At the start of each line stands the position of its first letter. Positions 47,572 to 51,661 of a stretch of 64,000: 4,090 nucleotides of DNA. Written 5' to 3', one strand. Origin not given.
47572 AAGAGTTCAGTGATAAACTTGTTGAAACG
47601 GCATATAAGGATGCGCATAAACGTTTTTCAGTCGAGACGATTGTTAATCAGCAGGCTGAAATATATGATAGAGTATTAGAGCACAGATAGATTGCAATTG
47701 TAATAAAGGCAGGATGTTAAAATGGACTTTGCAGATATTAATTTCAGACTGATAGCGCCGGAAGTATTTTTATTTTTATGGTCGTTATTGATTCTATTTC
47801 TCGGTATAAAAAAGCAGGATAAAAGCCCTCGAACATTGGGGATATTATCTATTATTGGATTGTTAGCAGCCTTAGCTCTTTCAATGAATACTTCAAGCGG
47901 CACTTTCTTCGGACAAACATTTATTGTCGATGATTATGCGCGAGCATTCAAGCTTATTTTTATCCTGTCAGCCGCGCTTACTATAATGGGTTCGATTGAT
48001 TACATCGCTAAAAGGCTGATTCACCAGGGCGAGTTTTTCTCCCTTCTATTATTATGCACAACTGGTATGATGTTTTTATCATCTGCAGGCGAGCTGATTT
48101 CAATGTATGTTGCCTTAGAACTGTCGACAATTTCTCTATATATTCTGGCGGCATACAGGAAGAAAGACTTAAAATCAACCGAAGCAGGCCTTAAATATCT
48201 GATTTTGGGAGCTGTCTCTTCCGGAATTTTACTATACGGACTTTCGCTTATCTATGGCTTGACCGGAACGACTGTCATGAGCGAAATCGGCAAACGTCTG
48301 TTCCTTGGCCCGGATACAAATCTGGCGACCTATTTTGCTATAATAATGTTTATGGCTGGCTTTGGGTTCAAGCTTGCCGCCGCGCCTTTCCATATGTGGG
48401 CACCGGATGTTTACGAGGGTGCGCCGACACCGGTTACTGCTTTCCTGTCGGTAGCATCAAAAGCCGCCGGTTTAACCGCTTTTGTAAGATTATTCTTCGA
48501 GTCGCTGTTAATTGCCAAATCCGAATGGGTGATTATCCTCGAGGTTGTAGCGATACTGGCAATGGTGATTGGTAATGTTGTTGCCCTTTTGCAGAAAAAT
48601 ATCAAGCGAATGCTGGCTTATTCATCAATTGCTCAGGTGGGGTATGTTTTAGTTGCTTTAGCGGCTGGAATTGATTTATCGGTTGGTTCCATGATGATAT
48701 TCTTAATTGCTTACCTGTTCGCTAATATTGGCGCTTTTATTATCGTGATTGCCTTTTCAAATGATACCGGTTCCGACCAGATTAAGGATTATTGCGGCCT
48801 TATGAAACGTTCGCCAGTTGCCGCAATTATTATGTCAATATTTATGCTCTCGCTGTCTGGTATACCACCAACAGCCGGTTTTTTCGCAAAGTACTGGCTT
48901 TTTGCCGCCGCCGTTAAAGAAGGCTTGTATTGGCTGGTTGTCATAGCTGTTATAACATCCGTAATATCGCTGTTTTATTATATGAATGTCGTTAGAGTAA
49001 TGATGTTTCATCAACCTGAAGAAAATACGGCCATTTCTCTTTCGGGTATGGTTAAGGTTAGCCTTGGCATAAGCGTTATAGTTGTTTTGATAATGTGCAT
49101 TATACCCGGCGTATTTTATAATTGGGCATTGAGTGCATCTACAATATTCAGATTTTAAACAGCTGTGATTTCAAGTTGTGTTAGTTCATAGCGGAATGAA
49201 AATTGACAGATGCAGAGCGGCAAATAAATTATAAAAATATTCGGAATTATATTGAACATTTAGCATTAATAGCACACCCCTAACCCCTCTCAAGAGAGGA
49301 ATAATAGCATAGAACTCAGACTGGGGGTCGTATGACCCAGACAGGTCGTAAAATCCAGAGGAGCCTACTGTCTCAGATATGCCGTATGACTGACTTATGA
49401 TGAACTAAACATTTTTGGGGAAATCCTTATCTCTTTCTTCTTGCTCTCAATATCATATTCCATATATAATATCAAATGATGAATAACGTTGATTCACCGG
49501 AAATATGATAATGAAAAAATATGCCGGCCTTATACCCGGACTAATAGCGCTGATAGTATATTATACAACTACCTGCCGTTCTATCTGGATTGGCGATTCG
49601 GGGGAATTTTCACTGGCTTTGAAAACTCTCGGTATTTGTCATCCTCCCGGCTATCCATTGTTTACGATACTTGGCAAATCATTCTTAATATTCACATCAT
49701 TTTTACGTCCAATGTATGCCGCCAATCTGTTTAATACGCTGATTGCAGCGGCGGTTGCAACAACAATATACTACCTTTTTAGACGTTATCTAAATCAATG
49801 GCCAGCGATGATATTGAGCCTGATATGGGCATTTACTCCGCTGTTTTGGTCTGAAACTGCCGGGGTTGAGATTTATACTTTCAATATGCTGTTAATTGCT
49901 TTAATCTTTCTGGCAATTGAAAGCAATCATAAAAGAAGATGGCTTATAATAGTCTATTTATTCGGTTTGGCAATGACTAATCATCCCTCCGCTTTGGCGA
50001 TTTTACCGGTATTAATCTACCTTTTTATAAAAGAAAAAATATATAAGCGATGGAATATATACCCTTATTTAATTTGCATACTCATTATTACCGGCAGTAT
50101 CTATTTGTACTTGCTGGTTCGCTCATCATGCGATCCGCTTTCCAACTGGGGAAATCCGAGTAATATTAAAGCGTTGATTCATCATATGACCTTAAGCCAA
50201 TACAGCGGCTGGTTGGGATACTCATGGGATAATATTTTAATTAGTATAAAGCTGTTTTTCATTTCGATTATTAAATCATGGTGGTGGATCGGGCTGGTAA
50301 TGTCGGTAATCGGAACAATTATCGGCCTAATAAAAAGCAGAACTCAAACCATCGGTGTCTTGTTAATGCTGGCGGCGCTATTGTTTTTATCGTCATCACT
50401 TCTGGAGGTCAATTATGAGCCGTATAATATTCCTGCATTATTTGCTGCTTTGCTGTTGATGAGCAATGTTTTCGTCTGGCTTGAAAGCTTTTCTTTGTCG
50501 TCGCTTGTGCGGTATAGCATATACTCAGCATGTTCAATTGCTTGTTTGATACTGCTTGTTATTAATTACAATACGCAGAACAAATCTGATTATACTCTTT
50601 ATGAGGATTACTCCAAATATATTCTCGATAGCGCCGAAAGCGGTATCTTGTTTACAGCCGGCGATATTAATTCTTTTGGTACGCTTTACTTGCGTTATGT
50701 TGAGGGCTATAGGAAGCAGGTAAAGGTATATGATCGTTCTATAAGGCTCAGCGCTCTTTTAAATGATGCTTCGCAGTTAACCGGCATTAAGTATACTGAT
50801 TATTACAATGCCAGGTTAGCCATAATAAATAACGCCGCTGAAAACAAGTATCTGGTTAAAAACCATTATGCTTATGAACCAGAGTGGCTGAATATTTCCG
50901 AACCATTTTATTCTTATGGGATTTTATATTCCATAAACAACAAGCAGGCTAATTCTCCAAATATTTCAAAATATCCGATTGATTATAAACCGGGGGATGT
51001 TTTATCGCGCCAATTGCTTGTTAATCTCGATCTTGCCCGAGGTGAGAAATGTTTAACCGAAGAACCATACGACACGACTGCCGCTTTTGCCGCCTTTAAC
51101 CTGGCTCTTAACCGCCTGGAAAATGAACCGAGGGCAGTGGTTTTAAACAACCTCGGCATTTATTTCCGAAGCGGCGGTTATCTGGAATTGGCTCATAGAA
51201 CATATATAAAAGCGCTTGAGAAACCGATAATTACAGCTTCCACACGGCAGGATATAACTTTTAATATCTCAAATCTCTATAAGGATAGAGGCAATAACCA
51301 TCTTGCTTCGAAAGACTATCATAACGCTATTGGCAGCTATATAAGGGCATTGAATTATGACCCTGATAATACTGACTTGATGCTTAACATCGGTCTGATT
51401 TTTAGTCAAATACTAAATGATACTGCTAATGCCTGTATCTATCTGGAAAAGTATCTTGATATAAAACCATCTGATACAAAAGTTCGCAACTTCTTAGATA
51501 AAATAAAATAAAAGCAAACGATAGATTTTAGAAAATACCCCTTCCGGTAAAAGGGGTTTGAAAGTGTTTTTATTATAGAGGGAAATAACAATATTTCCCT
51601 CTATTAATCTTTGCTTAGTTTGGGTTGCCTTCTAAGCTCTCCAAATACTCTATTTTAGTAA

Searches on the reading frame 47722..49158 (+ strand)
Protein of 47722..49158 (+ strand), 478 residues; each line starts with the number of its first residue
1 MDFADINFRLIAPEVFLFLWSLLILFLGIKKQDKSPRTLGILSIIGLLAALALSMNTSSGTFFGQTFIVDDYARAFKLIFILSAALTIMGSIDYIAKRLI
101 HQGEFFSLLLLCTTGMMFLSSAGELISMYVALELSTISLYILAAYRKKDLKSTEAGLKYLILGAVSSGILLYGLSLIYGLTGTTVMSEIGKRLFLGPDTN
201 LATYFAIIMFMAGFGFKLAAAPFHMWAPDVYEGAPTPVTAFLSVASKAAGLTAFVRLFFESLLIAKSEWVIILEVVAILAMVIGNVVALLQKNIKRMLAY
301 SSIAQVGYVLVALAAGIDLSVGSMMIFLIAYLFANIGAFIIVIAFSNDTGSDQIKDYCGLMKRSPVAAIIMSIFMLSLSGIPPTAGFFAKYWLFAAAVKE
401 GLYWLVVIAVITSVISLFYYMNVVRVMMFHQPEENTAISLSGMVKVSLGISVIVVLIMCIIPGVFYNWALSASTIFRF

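Call 3: search_protein_families(library=pfam, proteins=[window:47722-49158:+], max_evalue=0.01)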
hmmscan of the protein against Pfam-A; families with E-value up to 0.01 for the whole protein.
window:47722-49158:+ (478 aa): 1 family
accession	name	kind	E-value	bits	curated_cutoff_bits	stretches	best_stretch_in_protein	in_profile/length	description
PF00361.26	Proton_antipo_M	-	1.4e-80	271.1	21.5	1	122-416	1-294/294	NADH:quinone oxidoreductase/Mrp antiporter, TM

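Call 66: find_homologous_proteins(query=window:47722-49155:+, max_evalue=1e-60)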
Query window:47722-49155:+ (478 aa): 7820 proteins with E <= 1e-60 among 8000 candidates; the best 120 are listed.
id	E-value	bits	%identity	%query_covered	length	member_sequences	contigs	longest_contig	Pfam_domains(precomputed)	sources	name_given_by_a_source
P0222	4.3e-294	993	100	100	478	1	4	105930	PF00361.26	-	-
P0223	1.3e-252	857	84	100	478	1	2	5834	PF00361.26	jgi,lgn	jgi:NADH-quinone oxidoreductase subunit N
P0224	2.5e-243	826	82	100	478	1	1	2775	PF00361.26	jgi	-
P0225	4.2e-243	825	81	100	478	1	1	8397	PF00361.26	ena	-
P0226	3.7e-242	822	81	100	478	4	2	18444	PF00361.26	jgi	-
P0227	3.9e-237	806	79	100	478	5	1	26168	PF00361.26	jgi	-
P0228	4.1e-233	792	78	100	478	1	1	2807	PF00361.26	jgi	jgi:NADH-quinone oxidoreductase subunit N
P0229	2.9e-232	790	78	100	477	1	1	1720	PF00361.26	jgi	jgi:NADH-quinone oxidoreductase subunit N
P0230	4.2e-232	789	77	100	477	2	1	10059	PF00361.26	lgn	-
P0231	7.7e-232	788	77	99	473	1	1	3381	PF00361.26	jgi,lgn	jgi:NADH-quinone oxidoreductase subunit N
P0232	1.5e-231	787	77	100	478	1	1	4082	PF00361.26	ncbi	-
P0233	3.6e-231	786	78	100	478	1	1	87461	PF00361.26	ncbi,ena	-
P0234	5.1e-230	782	76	100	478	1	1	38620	PF00361.26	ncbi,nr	ncbi:MAG: NADH-quinone oxidoreductase subunit N [candidate division Zixibacteria bacterium]|nr:NADH-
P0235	9.6e-230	781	77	100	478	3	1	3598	PF00361.26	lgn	-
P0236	5.5e-229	779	77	99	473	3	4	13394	PF00361.26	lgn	-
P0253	1.9e-182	625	63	99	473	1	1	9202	PF00361.26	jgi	jgi:NADH-quinone oxidoreductase subunit N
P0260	3.6e-177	608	61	99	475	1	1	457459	PF00361.26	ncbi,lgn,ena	-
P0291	1.5e-165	570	58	99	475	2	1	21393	PF00361.26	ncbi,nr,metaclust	ncbi:MAG: hypothetical protein A2W25_03120 [candidate division Zixibacteria bacterium RBG_16_53_22]|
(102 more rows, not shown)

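Call 67: find_encoding_contigs(protein=P0260, flank=5000, max_places=1)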
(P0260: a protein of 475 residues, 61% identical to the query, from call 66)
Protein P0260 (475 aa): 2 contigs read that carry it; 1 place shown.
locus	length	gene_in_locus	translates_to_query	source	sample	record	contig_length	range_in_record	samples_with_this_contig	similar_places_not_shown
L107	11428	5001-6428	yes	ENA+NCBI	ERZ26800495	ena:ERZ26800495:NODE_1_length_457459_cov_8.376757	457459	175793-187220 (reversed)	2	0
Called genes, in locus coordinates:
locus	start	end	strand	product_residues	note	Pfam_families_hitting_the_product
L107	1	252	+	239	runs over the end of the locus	PF00499:Oxidored_q3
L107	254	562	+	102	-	PF00420:Oxidored_q2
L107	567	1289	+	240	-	-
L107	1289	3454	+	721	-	PF00662:Proton_antipo_N, PF00361:Proton_antipo_M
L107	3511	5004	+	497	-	PF00361:Proton_antipo_M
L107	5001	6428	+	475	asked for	PF00361:Proton_antipo_M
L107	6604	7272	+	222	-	PF04367:DUF502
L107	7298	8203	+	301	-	PF00359:PTS_EIIA_2, PF00571:CBS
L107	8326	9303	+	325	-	PF01699:Na_Ca_ex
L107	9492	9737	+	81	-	-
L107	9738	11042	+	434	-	PF01595:CNNM, PF00571:CBS, PF03471:CorC_HlyC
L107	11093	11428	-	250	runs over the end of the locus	-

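Call 68: find_encoding_contigs(protein=P0253, flank=5000, max_places=1)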
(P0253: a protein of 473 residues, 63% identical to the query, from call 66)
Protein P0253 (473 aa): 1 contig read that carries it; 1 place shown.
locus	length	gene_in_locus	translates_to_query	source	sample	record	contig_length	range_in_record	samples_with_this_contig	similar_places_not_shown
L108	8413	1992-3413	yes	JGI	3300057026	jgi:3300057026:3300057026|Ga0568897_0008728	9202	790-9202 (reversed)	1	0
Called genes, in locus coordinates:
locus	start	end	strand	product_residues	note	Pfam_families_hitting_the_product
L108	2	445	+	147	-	?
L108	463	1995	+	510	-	PF00361:Proton_antipo_M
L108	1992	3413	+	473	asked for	PF00361:Proton_antipo_M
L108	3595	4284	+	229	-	PF04367:DUF502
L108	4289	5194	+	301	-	PF00359:PTS_EIIA_2, PF00571:CBS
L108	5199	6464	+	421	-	PF01699:Na_Ca_ex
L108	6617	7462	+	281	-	PF01435:Peptidase_M48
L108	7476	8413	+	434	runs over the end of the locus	PF01595:CNNM, PF00571:CBS, PF03471:CorC_HlyC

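Call 69: find_encoding_contigs(protein=P0291, flank=5000, max_places=1)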
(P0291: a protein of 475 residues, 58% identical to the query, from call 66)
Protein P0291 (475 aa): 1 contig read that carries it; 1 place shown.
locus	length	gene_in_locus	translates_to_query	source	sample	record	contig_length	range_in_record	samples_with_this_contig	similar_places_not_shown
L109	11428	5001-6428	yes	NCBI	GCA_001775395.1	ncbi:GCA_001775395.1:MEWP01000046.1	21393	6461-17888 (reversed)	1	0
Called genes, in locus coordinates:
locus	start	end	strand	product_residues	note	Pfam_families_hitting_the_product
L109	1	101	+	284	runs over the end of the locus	PF00499:Oxidored_q3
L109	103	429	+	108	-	PF00420:Oxidored_q2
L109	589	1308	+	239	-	-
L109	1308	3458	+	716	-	PF00662:Proton_antipo_N, PF00361:Proton_antipo_M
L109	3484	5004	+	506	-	PF00361:Proton_antipo_M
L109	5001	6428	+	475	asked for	PF00361:Proton_antipo_M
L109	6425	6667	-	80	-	-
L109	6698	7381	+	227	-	PF04367:DUF502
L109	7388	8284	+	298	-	PF00359:PTS_EIIA_2, PF00571:CBS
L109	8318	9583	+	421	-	PF01699:Na_Ca_ex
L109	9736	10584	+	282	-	PF01435:Peptidase_M48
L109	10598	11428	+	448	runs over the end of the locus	PF01595:CNNM, PF00571:CBS, PF03471:CorC_HlyC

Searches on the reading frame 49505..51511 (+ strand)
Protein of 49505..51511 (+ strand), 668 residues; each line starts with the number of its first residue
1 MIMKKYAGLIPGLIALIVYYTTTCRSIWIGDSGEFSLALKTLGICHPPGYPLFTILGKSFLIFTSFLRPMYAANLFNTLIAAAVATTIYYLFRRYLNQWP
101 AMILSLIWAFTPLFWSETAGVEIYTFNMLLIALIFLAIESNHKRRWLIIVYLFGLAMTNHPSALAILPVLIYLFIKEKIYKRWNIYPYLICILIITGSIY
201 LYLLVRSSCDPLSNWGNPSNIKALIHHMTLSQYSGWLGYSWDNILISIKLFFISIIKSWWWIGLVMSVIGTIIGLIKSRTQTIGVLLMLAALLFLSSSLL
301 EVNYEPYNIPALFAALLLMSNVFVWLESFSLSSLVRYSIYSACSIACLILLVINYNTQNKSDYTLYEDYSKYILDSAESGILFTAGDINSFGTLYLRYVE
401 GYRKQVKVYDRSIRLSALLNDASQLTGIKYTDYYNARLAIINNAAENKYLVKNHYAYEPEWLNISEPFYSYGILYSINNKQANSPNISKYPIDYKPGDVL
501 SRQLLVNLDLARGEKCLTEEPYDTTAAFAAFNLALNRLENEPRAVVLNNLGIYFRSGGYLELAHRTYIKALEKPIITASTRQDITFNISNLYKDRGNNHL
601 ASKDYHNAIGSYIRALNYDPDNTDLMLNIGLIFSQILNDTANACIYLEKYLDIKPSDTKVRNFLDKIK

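Call 3: search_protein_families(library=pfam, proteins=[window:49505-51511:+], max_evalue=0.01)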
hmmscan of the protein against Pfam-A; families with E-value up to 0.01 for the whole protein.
window:49505-51511:+ (668 aa): 8 families
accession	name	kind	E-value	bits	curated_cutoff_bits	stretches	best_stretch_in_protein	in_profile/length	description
PF11028.14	TMEM260-like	-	2.3e-22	80.1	24.2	1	31-178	1-174/179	Protein O-mannosyl-transferase TMEM260-like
PF13231.12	PMT_2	-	1.4e-10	42.1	26.1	1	60-195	14-153/160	Dolichyl-phosphate-mannose-protein mannosyltransferase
PF13181.12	TPR_8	-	3.1e-05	24.2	25.7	0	625-656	3-33/34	Tetratricopeptide repeat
PF13414.12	TPR_11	-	4.4e-05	23.5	26.8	1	596-634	1-39/42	TPR repeat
PF07719.23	TPR_2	-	4.8e-05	23.6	27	1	591-622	3-34/34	Tetratricopeptide repeat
PF13424.12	TPR_12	-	0.0002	21.9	30.1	0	587-654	8-75/77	Tetratricopeptide repeat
PF13371.12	TPR_9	-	0.0018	18.7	35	1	599-660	5-65/73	Tetratricopeptide repeat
PF13432.12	TPR_16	-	0.002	19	32.7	1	594-657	2-64/65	Tetratricopeptide repeat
